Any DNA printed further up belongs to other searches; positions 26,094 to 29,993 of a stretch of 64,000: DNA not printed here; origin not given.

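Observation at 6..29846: One uninterrupted ORF of at least 9,946 codons (29.8 kb), open at the window edge: a giant modular surface protein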

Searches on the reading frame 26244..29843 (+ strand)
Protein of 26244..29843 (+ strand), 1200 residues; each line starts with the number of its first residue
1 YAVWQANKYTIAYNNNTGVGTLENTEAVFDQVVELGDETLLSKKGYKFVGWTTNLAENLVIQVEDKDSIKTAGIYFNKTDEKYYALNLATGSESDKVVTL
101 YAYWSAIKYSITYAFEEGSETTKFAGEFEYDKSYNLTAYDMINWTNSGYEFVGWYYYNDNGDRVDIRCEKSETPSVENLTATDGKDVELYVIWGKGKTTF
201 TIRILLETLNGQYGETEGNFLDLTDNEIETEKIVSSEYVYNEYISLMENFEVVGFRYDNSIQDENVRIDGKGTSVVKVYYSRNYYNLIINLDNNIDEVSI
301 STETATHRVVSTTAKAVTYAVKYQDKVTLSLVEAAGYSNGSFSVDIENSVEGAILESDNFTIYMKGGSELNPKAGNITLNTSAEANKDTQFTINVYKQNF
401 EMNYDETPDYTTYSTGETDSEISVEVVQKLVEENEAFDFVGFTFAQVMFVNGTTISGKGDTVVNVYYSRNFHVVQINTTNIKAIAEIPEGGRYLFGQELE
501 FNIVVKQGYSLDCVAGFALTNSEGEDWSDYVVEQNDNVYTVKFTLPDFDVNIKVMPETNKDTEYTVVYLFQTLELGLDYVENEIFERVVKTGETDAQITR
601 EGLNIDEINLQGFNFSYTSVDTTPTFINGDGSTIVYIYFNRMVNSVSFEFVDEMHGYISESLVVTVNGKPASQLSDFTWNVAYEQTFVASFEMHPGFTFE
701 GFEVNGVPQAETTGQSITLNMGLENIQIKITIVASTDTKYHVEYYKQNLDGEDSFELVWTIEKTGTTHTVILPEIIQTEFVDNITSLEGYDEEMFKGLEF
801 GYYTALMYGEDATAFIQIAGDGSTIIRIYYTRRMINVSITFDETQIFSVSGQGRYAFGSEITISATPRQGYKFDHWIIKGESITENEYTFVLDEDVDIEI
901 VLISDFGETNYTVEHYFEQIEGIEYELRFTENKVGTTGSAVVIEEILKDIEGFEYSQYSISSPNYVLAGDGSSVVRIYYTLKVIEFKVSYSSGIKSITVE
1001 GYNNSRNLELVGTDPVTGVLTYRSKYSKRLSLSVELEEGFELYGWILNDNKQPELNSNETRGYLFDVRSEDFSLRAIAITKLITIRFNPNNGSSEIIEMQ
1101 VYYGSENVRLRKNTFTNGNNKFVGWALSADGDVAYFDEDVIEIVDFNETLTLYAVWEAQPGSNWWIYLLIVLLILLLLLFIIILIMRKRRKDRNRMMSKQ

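Call 5: search_protein_families(library=pfam, proteins=[window:26868-29843:+], max_evalue=0.01)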
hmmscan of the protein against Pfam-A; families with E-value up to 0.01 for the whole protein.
window:26868-29843:+ (992 aa): 3 families
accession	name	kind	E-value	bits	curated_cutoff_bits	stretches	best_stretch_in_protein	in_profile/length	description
PF09479.16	Flg_new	-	1.6e-10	41.3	27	1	876-946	2-64/65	Listeria-Bacteroides repeat domain (List_Bact_rpt)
PF18998.6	Flg_new_2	-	2.5e-10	40.6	23.6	1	639-690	11-65/73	Divergent InlB B-repeat domain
PF01776.22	Ribosomal_L22e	-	0.0026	18.5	23.6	0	132-192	4-63/110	Ribosomal L22e protein family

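Call 41: search_protein_representatives(protein=window:26244-29843:+)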
Query: 1200 residues. Proteins with E-value up to 0.001 (for the whole library): 8608; up to 1e-10: 3188; up to 1e-30: 405. The best 150 are listed.
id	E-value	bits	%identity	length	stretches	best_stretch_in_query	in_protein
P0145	0.0e+00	1101.3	33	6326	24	1-1200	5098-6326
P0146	2.6e-241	820.0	32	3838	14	1-1200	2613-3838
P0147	9.6e-219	745.3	33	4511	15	1-1200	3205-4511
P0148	4.6e-190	650.3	34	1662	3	1-1200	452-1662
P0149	1.2e-163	562.8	34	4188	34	1077-1159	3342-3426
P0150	3.6e-150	518.2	44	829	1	414-1200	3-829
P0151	8.7e-148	510.3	33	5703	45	1080-1176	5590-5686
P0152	5.0e-122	425.0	29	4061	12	1-1198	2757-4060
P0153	9.8e-121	420.7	33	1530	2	1-1200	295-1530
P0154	1.5e-118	413.4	34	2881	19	811-938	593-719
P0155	1.0e-116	407.3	37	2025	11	812-956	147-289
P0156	2.1e-109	383.2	34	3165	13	817-991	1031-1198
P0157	1.2e-105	370.7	34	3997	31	8-162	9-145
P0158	2.8e-105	369.5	43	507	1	722-1200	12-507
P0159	7.7e-105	368.0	36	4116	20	1073-1159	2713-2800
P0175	6.1e-80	285.6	36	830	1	433-1200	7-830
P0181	1.2e-72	261.5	56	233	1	969-1200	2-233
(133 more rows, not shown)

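Call 50: list_cluster_members(proteins=[P0145, P0146, P0147, P0148, P0152, P0153, P0150, P0158, P0175, P0181])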
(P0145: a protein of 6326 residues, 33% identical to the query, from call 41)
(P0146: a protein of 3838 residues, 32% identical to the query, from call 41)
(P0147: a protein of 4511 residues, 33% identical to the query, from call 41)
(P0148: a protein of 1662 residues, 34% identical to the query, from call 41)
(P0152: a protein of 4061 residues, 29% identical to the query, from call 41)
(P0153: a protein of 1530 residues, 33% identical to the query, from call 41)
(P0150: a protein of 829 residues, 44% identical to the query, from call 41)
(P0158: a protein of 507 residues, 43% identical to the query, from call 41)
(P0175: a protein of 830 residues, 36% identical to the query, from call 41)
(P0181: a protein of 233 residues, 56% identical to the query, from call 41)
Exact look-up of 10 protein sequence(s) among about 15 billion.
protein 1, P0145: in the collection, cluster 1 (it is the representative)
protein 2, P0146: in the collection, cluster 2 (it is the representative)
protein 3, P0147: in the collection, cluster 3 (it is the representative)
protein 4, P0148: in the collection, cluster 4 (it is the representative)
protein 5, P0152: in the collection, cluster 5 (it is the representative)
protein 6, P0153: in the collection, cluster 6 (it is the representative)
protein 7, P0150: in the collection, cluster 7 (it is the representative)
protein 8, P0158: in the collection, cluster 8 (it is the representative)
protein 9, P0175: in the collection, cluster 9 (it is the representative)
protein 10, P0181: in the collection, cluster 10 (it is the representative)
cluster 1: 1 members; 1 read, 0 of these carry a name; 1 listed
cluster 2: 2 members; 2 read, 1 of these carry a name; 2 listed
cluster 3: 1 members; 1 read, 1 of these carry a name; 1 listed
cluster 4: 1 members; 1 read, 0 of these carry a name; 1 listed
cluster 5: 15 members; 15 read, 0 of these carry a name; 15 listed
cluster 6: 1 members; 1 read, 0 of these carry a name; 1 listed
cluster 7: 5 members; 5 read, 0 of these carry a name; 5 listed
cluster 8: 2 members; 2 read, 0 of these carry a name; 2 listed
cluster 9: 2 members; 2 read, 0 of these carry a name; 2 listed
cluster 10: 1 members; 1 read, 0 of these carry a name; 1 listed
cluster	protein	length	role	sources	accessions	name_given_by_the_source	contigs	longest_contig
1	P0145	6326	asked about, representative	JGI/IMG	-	-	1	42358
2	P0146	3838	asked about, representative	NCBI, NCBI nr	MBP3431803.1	MAG: InlB B-repeat-containing protein [Clostridia bacterium] | InlB B-repeat-containing protein [Clostridia bacterium]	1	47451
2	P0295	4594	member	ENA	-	-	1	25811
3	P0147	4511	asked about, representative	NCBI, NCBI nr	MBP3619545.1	MAG: InlB B-repeat-containing protein [Clostridia bacterium] | InlB B-repeat-containing protein [Clostridia bacterium]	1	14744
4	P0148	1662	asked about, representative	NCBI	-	-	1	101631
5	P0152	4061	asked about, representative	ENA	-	-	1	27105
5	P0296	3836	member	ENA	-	-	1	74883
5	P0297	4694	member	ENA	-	-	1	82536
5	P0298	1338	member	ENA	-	-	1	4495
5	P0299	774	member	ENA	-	-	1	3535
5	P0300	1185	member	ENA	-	-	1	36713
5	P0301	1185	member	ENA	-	-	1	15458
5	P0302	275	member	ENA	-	-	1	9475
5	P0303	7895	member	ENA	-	-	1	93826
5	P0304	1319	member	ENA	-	-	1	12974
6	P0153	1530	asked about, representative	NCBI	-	-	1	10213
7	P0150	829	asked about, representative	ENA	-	-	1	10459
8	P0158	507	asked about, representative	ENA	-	-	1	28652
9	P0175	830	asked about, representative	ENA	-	-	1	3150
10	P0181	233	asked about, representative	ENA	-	-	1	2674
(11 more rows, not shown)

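Call 54: search_protein_families(library=ncbifam, proteins=[window:26868-29843:+], max_evalue=0.01)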
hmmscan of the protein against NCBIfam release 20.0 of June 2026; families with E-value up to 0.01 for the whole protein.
window:26868-29843:+ (992 aa): 1 family
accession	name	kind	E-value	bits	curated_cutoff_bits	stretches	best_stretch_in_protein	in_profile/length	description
NF045846.1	MSC0882_dom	subfamily_domain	0.0079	15.4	60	0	952-984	157-189/244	MSC_0882 family membrane protein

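Call 62: find_encoding_contigs(protein=P0297, flank=10000, max_places=2)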
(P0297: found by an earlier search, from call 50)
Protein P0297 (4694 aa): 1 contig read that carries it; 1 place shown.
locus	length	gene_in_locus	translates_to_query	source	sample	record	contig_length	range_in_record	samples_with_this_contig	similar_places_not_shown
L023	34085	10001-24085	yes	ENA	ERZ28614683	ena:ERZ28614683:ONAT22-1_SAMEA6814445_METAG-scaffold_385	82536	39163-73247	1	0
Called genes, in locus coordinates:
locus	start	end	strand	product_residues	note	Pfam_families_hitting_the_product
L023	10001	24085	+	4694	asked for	PF09479:Flg_new (weak), PF18998:Flg_new_2, PF09479:Flg_new, PF18998:Flg_new_2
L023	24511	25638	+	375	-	PF19328:DAP_DH_C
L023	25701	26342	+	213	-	PF02223:Thymidylate_kin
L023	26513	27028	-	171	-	PF13527:Acetyltransf_9, PF00583:Acetyltransf_1, PF13673:Acetyltransf_10 (weak), PF13508:Acetyltransf_7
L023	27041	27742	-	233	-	PF07947:YhhN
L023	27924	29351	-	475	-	PF00326:Peptidase_S9 (faint), PF12146:Hydrolase_4, PF00561:Abhydrolase_1, PF12697:Abhydrolase_6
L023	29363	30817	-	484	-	PF00370:FGGY_N, PF02782:FGGY_C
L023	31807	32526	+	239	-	PF01266:DAO, PF04324:Fer2_BFD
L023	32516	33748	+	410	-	PF00070:Pyr_redox (faint), PF00890:FAD_binding_2, PF01266:DAO (weak), PF01494:FAD_binding_3 (weak), PF03486:HI0933_like (weak), PF07992:Pyr_redox_2, PF12831:FAD_oxidored, PF13738:Pyr_redox_3 (weak), +4 more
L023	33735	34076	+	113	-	PF07892:DUF1667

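Call 63: find_encoding_contigs(protein=P0146, flank=10000, max_places=2)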
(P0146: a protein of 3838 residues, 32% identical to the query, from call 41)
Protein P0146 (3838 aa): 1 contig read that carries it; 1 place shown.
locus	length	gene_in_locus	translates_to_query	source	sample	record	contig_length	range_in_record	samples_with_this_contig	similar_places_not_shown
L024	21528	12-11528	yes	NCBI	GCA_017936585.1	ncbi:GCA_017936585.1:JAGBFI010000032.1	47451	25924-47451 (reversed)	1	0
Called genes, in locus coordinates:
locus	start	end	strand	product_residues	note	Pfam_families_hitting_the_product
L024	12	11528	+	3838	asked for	PF09479:Flg_new, PF18998:Flg_new_2 (weak), PF09479:Flg_new, PF18998:Flg_new_2 (weak)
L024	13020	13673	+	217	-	PF02223:Thymidylate_kin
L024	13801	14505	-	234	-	PF07947:YhhN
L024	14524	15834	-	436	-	PF01738:DLH (faint), PF00561:Abhydrolase_1, PF12146:Hydrolase_4, PF12697:Abhydrolase_6, PF00326:Peptidase_S9 (faint)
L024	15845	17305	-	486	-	PF00370:FGGY_N, PF01869:BcrAD_BadFG (faint), PF02782:FGGY_C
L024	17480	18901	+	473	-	PF01266:DAO, PF13738:Pyr_redox_3 (faint), PF04324:Fer2_BFD (weak)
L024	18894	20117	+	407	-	PF00070:Pyr_redox (faint), PF00890:FAD_binding_2 (weak), PF01134:GIDA (faint), PF01946:Thi4 (weak), PF03486:HI0933_like (weak), PF07992:Pyr_redox_2, PF12831:FAD_oxidored, PF13450:NAD_binding_8 (weak), +3 more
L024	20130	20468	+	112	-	PF07892:DUF1667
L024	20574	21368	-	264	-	PF14808:TMEM164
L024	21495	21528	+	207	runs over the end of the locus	-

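Call 87: find_encoding_contigs(protein=P0148, flank=10000, max_places=2)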
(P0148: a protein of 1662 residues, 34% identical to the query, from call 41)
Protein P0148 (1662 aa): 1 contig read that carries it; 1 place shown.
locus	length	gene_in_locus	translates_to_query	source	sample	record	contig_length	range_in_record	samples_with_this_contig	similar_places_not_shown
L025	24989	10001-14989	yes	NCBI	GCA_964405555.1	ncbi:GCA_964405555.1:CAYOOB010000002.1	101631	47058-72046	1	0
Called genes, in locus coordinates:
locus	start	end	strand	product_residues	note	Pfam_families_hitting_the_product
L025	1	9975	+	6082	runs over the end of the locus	-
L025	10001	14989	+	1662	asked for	PF18998:Flg_new_2 (faint), PF09479:Flg_new (weak)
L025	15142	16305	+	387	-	PF19328:DAP_DH_C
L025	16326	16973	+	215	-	PF02223:Thymidylate_kin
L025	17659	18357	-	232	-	PF07947:YhhN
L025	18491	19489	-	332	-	PF12146:Hydrolase_4, PF00561:Abhydrolase_1, PF12697:Abhydrolase_6 (weak), PF00326:Peptidase_S9 (faint)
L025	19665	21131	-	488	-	PF00370:FGGY_N, PF01869:BcrAD_BadFG (faint), PF02782:FGGY_C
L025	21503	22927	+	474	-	PF01266:DAO, PF04324:Fer2_BFD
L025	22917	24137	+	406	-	PF00070:Pyr_redox (faint), PF00890:FAD_binding_2 (weak), PF01134:GIDA (faint), PF01266:DAO (faint), PF01494:FAD_binding_3 (faint), PF03486:HI0933_like (weak), PF07992:Pyr_redox_2, PF12831:FAD_oxidored, +4 more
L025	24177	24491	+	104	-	PF07892:DUF1667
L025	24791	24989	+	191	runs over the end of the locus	-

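Call 88: find_encoding_contigs(protein=P0153, flank=10000, max_places=2)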
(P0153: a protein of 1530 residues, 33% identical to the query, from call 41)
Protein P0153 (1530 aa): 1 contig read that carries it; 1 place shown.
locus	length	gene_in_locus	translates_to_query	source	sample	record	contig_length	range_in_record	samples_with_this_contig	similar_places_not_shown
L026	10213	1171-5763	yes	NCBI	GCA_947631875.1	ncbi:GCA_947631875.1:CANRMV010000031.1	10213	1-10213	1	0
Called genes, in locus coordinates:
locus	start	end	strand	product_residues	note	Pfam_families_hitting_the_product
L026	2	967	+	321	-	?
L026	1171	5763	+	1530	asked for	PF18998:Flg_new_2 (faint), PF09479:Flg_new (faint)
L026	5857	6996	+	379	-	PF19328:DAP_DH_C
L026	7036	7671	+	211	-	PF02223:Thymidylate_kin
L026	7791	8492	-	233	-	PF07947:YhhN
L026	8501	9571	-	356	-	PF00326:Peptidase_S9 (faint), PF01738:DLH (faint), PF12146:Hydrolase_4, PF00561:Abhydrolase_1, PF12697:Abhydrolase_6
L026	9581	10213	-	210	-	?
